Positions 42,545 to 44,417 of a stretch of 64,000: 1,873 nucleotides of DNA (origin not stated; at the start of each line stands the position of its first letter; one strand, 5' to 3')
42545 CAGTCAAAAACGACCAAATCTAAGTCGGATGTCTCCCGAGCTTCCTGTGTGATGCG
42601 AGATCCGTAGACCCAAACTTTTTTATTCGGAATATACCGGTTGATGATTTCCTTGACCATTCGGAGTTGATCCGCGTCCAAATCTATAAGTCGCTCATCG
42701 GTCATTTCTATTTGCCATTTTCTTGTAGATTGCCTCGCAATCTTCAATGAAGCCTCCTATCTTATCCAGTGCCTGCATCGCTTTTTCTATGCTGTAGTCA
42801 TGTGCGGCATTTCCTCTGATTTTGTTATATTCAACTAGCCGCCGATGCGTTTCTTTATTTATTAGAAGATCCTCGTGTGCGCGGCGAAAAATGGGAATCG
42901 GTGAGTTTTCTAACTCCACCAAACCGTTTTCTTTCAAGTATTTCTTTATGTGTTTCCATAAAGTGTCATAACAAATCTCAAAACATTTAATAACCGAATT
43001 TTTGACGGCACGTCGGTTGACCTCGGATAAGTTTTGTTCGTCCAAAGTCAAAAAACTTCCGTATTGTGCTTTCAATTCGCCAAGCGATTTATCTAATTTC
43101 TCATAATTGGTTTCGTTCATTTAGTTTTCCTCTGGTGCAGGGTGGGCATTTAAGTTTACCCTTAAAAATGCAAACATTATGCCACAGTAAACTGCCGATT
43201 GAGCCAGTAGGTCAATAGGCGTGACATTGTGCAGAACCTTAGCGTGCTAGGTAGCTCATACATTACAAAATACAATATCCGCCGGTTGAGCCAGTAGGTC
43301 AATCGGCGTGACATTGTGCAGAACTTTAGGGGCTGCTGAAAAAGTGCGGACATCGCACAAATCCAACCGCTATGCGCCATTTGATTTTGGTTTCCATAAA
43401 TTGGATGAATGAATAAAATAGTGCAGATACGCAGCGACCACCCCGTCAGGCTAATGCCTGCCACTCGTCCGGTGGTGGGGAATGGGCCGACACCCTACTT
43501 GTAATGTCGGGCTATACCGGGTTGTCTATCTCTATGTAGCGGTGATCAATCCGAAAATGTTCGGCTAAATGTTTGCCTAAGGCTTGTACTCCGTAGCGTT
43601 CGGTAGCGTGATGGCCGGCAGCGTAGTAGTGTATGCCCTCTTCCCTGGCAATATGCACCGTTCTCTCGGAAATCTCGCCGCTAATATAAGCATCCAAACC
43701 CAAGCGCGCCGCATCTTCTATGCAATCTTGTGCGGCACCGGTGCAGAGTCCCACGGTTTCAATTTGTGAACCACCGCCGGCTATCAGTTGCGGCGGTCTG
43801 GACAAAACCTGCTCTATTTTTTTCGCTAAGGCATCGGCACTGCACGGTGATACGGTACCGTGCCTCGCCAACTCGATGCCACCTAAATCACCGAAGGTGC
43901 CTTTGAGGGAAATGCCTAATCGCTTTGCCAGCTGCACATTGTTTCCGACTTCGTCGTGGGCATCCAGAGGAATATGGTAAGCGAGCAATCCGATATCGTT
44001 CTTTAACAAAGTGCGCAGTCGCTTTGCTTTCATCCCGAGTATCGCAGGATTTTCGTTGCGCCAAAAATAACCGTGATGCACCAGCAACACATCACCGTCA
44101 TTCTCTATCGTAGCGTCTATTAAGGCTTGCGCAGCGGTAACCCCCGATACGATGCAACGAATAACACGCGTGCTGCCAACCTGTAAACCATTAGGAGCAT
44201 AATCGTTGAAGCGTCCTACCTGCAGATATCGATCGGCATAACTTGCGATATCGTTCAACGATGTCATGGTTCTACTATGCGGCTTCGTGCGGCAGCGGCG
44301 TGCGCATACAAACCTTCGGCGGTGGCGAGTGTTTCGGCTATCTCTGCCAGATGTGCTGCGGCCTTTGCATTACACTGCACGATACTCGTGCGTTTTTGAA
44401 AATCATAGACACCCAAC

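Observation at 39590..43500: Decayed defence / mobile-element islet between housekeeping genes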

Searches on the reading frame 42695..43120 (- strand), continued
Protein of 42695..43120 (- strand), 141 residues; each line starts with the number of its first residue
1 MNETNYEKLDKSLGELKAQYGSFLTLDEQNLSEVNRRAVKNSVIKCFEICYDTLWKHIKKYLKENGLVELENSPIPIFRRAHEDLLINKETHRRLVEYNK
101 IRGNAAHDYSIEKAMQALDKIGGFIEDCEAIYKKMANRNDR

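Call 84: list_cluster_members(proteins=[window:42698-43120:-, window:40133-41407:-, window:42400-42705:-, window:43515-44267:-])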
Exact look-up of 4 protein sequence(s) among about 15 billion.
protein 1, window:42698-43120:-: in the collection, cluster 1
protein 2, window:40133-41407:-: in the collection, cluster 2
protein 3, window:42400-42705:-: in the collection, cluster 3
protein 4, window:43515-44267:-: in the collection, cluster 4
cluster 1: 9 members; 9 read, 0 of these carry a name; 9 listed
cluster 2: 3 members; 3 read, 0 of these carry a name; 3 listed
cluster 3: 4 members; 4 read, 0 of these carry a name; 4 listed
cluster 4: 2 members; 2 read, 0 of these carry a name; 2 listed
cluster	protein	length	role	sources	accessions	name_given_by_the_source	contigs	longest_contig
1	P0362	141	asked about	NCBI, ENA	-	-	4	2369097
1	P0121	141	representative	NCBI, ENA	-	-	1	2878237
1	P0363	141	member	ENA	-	-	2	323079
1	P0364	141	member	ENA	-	-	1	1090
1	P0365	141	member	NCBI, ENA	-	-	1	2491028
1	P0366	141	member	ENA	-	-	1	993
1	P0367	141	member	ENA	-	-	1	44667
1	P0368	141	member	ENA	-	-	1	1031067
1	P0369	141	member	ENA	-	-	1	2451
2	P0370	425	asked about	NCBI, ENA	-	-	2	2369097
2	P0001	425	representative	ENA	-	-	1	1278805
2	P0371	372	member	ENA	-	-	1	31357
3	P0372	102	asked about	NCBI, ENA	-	-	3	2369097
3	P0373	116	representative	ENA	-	-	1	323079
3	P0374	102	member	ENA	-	-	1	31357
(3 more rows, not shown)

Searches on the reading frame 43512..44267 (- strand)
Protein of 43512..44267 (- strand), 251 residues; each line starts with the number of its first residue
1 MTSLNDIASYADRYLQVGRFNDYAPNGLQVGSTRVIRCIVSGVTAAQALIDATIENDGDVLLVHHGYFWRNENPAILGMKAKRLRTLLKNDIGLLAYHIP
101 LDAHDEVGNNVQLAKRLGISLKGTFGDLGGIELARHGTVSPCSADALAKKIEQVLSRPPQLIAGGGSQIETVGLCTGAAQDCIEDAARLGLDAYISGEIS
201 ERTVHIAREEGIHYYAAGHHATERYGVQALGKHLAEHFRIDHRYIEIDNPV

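Call 6: search_protein_families(library=pfam, proteins=[window:43512-44267:-], max_evalue=0.01)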
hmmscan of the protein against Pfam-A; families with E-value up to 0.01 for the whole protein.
window:43512-44267:- (251 aa): 1 family
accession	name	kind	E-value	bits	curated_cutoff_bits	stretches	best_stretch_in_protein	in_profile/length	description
PF01784.24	DUF34_NIF3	-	7e-60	203.2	23.4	1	4-248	3-254/256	Duf34/NIF3 (NGG1p interacting factor 3)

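Call 11: find_encoding_contigs(protein=window:43512-44267:-, flank=10000, max_places=6)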
Protein window:43512-44267:- (251 aa): 2 contigs read that carry it; 1 place shown.
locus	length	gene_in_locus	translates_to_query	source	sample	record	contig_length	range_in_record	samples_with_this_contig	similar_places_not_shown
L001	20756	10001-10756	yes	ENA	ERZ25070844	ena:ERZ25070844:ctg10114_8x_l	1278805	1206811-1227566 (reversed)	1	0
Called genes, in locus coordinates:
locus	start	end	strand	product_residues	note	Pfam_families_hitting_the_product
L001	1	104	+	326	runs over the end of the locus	PF00111:Fer2, PF00970:FAD_binding_6 (weak)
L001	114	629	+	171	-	PF02834:LigT_PEase, PF13563:2_5_RNA_ligase2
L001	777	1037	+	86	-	-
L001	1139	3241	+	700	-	PF02897:Peptidase_S9_N, PF00326:Peptidase_S9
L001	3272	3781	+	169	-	PF00731:AIRC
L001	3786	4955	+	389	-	PF22660:RS_preATP-grasp-like, PF07478:Dala_Dala_lig_C (faint), PF02222:ATP-grasp, PF17769:PurK_C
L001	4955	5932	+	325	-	PF08240:ADH_N, PF00107:ADH_zinc_N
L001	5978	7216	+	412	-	PF13173:AAA_14, PF13635:DUF4143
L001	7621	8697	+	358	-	PF00793:DAHP_synth_1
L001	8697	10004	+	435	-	PF00815:Histidinol_dh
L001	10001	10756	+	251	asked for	PF01784:DUF34_NIF3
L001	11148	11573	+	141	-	PF08780:NTase_sub_bind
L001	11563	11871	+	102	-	PF22600:MTPAP-like_central (weak), PF01909:NTP_transf_2, PF18765:Polbeta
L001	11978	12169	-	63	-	PF13683:rve_3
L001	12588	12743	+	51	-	PF03235:GmrSD_N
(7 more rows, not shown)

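Call 12: find_related_loci(query=window:43512-44267:-, collection=genome_contigs, flank=10000)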
Query window:43512-44267:- (251 aa) in genome_contigs; peptide patterns used: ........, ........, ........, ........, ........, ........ (x = any residue, [..] = any of these).
599 stretches matched a pattern (row limit reached: there are more); 429 encode a relative of the query (tblastn E <= 1e-3); the best 80 are kept; 80 distinct loci.
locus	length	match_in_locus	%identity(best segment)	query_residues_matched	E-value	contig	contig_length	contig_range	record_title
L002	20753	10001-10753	90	1-251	6e-154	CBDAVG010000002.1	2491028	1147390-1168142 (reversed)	MAG: uncultured candidatus Porisulfidus sp. isolate b077468b-a020-405f-b790-8ad8e597f481 genome assembly, contig: contig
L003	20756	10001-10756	58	2-251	2e-97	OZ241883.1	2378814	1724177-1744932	MAG: Candidatus Oxydemutator sp. isolate ab8917f1-825d-4d05-ac93-14152a76d45d genome assembly, chromosome: 1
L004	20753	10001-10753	55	1-250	2e-85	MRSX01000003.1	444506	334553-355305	MAG: Candidatus Porisulfidus sp. TsSOB lac_sponge_s2o1_TsSOB_curated_scaffold_2, whole genome shotgun sequence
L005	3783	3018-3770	53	1-250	6e-86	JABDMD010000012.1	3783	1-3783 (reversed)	MAG: Gammaproteobacteria bacterium isolate SS_bin_92 k127_15443, whole genome shotgun sequence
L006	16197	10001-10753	52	1-250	4e-85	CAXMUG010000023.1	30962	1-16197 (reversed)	MAG: uncultured Mycobacterium sp. isolate 10C-St8-MC-01_bin.28.orig genome assembly, contig: k141_2410421, whole genome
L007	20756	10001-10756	55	1-251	8e-85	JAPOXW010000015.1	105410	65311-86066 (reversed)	MAG: Gammaproteobacteria bacterium isolate COS4_bin_16 NODE_200_length_105410_cov_18.6791, whole genome shotgun sequence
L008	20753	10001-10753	56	1-250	6e-85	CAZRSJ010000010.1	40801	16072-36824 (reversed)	MAG TPA_asm: uncultured Chromatiales bacterium isolate SRP109090_co1_9 genome assembly, contig: NODE_1213_length_40801_c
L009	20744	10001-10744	54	5-251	3e-84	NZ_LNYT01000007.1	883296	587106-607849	Legionella rubrilucens strain WA-270A-C2 Lrub_ctg007, whole genome shotgun sequence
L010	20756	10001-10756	54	1-251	3e-84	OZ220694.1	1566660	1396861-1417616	MAG: uncultured candidatus Porisulfidus sp. isolate d7aced61-d1d5-4481-893f-ca77f0084939 genome assembly, chromosome: 1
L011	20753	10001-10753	55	1-250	2e-84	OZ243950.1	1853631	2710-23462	MAG: uncultured candidatus Porisulfidus sp. isolate cf025a5e-a0dc-40a1-8d33-8cb912d294f5 genome assembly, chromosome: 1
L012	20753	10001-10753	55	1-250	2e-84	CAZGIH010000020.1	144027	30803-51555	MAG TPA_asm: uncultured Chromatiales bacterium isolate SRP338948_co1_43 genome assembly, contig: k141_416315, whole geno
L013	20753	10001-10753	54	1-250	2e-84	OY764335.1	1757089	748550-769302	MAG: uncultured candidatus Porisulfidus sp. isolate 93d2c08f-77fa-417a-97c6-1065e5bfdc34 genome assembly, chromosome: 1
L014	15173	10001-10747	51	1-251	6e-84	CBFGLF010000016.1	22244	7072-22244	MAG TPA_asm: uncultured Methylotenera sp. isolate SRR29743981_binner12_Refined_11 genome assembly, contig: ERZ27251305.1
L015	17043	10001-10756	56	1-251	5e-84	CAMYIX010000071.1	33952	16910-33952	MAG: uncultured Ectothiorhodospiraceae bacterium isolate ES_Gamma_052 genome assembly, contig: scaffold_662, whole genom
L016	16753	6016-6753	54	4-251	9e-84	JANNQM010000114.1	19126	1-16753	MAG: Gallionellaceae bacterium isolate SOY_31_metabat_449 SOY_31_k141_3377535, whole genome shotgun sequence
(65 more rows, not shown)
